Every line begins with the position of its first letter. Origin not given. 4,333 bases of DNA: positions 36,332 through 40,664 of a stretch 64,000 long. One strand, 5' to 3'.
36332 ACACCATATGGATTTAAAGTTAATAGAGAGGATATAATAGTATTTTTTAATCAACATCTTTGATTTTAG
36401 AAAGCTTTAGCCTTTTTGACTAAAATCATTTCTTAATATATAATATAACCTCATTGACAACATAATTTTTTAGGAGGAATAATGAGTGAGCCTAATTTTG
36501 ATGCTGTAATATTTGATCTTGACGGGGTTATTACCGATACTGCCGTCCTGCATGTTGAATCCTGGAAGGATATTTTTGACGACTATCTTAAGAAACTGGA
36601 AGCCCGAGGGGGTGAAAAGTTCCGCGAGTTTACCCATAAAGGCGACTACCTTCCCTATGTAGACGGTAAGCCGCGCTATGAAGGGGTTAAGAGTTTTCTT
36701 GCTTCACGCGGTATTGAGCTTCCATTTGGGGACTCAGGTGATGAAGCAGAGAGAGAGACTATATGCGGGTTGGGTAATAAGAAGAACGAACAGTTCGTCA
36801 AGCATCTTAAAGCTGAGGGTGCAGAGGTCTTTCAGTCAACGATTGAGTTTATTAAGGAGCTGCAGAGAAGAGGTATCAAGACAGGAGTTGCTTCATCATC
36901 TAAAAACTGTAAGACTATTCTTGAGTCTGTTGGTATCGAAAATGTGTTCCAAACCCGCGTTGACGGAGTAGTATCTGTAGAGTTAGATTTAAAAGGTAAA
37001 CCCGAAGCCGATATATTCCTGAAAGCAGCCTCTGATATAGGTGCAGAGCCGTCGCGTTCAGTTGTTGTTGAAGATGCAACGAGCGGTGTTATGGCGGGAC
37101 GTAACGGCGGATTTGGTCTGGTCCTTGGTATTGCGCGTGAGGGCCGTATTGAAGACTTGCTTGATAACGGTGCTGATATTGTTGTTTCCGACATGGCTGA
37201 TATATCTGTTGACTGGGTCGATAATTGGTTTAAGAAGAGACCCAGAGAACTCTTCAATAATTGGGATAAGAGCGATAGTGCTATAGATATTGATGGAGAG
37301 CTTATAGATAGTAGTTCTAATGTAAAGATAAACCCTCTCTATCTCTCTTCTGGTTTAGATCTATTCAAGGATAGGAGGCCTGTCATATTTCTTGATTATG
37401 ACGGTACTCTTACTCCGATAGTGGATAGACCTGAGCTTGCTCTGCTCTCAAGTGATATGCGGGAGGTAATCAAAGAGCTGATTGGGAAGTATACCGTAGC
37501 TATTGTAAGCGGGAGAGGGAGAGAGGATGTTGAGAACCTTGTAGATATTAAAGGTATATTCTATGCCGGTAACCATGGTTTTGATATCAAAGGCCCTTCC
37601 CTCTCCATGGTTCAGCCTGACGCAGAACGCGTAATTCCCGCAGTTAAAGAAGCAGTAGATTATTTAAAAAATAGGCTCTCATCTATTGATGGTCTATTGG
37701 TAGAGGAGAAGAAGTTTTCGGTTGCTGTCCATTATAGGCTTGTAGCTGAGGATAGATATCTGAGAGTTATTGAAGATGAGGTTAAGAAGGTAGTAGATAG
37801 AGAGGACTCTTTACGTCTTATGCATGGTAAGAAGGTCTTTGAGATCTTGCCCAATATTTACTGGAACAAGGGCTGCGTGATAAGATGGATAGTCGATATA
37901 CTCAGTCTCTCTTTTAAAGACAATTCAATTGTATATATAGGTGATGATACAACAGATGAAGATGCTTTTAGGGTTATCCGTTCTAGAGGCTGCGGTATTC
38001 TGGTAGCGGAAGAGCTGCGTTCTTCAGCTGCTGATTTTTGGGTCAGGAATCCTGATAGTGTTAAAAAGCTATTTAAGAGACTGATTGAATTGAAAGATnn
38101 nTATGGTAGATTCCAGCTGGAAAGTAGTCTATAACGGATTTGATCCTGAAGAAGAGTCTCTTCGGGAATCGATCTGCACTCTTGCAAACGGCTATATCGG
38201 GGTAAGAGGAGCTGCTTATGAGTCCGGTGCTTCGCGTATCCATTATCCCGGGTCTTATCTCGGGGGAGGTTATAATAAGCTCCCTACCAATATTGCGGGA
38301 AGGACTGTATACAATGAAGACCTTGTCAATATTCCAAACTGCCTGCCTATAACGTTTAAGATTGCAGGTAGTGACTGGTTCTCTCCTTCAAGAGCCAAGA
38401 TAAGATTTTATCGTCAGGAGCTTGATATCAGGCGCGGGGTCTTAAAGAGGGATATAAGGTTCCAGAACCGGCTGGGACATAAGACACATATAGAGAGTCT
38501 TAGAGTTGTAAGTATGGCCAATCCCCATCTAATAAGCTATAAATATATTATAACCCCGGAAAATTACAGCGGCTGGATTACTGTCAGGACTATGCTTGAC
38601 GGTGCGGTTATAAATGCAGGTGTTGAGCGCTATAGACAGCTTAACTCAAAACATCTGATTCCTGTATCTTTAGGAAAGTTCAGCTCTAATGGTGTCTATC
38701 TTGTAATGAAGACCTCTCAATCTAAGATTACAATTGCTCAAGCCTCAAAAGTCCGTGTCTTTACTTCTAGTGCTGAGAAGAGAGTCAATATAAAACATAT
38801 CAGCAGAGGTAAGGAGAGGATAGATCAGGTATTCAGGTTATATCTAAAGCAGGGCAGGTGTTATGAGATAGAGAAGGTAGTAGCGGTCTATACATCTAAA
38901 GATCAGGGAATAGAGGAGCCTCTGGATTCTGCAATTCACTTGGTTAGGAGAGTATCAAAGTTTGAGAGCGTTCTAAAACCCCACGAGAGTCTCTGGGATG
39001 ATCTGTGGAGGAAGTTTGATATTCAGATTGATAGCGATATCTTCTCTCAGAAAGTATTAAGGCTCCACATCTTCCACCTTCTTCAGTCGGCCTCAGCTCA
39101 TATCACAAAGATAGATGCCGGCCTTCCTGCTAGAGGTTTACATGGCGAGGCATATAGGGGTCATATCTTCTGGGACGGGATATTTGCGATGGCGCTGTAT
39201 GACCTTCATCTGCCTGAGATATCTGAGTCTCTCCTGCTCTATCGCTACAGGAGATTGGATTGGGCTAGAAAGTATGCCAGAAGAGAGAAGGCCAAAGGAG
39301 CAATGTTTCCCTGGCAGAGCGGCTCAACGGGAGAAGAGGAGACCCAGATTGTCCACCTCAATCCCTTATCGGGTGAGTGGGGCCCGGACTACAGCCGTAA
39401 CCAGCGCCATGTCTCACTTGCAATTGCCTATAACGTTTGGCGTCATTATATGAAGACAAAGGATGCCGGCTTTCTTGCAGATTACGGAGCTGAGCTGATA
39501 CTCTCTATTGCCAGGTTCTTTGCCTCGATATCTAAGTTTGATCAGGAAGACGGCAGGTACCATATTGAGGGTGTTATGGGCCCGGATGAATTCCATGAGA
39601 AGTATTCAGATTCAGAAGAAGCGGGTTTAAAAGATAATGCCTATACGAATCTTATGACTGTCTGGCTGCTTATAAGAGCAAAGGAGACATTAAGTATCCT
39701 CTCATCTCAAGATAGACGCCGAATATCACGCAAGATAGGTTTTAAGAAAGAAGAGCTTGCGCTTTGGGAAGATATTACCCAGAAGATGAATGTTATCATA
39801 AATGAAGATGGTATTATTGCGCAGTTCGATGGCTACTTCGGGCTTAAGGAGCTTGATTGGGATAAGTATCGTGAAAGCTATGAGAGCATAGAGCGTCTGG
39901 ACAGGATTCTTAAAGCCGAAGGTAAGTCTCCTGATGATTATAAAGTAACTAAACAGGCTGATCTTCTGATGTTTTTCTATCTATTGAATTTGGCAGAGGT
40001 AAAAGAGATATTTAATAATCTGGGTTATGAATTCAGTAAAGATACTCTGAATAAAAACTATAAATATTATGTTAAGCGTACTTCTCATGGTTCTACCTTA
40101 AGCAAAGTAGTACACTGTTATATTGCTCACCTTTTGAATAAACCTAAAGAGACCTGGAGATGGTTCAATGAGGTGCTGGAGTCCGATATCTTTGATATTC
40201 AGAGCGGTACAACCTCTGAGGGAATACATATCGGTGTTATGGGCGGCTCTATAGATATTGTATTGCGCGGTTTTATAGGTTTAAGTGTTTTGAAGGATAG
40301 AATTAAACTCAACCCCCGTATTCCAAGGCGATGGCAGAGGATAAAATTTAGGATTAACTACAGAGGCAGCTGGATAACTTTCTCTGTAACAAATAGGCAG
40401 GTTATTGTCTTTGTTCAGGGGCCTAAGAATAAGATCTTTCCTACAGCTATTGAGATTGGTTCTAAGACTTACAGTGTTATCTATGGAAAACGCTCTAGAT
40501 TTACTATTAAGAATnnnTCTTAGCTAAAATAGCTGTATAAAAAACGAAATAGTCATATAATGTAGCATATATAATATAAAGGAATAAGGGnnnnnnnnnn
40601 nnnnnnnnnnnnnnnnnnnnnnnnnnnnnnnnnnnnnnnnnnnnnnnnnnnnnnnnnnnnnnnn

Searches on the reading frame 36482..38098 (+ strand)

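Call 19: search_protein_families(library=pfam, proteins=[window:36482-38098:+], max_evalue=0.001)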
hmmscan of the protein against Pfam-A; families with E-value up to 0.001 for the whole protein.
window:36482-38098:+ (539 aa): 4 families
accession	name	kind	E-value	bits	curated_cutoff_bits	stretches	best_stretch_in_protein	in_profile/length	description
PF02358.22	Trehalose_PPase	-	7.8e-48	163.1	27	1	303-510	1-217/235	Trehalose-phosphatase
PF13419.12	HAD_2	-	8.7e-23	81.8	23.8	1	9-210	1-172/178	Haloacid dehalogenase-like hydrolase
PF00702.32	Hydrolase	-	1.7e-22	81.2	26.4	1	7-210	2-191/191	haloacid dehalogenase-like hydrolase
PF08282.18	Hydrolase_3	-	0.00068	19.9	20.9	0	302-369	1-66/255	haloacid dehalogenase-like hydrolase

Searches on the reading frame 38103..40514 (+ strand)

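Call 19: search_protein_families(library=pfam, proteins=[window:38103-40514:+], max_evalue=0.001)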
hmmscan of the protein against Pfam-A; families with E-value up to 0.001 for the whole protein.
window:38103-40514:+ (804 aa): 3 families
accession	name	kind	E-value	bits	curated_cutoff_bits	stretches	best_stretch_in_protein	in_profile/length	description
PF03632.21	Glyco_hydro_65m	-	3.5e-118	395.2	27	1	320-717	1-370/371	Glycosyl hydrolase family 65 central catalytic domain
PF03636.21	Glyco_hydro_65N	-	9.2e-68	228.8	26.6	1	10-266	2-233/233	Glycosyl hydrolase family 65, N-terminal domain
PF03633.20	Glyco_hydro_65C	-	8.8e-12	45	22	1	729-771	3-45/62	Glycosyl hydrolase family 65, C-terminal domain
